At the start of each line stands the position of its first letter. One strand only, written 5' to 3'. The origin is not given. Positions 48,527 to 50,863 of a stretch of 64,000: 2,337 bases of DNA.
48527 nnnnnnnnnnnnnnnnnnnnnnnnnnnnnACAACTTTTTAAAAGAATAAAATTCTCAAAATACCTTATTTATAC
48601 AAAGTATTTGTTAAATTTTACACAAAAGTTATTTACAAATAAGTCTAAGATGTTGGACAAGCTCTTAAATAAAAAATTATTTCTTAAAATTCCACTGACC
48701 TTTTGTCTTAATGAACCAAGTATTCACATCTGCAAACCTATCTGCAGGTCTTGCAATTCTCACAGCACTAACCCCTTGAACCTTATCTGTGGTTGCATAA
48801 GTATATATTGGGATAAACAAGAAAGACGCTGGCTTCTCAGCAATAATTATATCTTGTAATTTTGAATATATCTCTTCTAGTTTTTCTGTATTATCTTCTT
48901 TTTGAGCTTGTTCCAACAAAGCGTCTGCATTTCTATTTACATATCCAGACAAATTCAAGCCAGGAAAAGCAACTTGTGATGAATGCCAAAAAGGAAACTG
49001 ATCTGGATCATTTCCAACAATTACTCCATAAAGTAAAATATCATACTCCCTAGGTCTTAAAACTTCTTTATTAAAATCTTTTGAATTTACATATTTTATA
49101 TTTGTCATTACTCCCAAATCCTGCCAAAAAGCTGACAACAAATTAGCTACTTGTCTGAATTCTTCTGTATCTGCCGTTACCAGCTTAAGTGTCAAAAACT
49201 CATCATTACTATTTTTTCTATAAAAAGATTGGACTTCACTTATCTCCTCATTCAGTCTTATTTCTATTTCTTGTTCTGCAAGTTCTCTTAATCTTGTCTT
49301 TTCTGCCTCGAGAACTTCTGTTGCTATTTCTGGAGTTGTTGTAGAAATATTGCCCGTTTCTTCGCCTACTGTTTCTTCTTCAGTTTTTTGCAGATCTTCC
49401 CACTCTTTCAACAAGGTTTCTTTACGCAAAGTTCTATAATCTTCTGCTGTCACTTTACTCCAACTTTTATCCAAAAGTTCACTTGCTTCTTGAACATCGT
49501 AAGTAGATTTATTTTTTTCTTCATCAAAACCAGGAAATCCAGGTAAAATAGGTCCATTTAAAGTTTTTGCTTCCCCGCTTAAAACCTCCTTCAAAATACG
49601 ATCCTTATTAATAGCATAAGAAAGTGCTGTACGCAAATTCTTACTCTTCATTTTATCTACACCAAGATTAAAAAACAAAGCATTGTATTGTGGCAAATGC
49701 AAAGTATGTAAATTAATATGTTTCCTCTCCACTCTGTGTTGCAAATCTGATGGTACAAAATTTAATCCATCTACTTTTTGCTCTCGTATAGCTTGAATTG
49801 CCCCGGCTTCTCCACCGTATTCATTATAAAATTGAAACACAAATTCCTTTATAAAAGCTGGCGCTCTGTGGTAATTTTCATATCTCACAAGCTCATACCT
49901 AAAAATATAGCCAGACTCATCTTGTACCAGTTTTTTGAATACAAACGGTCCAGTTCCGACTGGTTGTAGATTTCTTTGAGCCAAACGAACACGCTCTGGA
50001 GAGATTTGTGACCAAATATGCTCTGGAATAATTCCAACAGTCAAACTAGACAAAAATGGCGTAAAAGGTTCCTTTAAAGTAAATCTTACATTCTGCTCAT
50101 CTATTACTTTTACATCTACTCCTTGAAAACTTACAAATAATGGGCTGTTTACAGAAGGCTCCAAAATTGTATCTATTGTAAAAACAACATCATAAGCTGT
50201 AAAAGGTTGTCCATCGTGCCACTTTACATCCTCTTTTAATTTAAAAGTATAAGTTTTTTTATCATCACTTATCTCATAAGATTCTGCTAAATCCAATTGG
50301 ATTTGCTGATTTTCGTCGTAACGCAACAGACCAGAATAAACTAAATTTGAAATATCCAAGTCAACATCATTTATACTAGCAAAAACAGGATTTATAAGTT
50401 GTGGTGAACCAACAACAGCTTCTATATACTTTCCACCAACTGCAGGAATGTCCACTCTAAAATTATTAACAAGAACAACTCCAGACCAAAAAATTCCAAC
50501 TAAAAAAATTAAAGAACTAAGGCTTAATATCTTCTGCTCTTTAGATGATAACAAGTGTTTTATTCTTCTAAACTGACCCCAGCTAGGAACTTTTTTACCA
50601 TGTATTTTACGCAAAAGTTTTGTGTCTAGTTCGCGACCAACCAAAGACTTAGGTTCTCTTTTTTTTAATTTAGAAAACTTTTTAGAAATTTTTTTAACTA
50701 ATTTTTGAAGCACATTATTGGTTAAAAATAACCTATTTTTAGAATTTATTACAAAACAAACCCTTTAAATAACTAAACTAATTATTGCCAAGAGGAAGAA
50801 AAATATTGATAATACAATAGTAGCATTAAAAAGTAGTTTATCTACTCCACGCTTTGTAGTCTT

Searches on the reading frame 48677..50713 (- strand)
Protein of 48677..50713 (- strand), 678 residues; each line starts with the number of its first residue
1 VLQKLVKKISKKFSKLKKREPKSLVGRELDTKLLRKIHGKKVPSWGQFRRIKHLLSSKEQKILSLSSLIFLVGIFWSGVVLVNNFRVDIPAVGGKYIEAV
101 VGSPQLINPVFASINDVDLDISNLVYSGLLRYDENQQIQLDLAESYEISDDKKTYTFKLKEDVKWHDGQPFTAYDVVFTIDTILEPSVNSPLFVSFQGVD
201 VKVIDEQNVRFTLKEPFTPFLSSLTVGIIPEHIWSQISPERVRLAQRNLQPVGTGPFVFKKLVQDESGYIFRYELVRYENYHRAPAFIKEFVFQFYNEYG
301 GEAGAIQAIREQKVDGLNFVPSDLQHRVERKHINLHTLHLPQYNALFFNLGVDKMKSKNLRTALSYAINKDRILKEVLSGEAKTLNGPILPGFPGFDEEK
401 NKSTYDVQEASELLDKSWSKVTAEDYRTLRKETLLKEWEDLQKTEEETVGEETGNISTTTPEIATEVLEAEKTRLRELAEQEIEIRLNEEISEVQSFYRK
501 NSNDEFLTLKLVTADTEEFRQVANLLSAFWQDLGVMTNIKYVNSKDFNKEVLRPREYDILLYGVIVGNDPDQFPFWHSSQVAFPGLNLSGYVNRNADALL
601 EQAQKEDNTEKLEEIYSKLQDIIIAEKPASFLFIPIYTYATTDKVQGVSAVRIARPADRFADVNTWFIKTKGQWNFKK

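Call 60: search_protein_families(library=pfam, proteins=[window:48677-50713:-], max_evalue=0.0001)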
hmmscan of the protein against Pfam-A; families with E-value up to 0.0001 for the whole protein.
window:48677-50713:- (678 aa): 1 family
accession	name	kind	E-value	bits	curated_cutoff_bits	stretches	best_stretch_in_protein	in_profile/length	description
PF00496.27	SBP_bac_5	-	1.5e-70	238.6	32.4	1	138-577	2-359/368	Bacterial extracellular solute-binding proteins, family 5 Middle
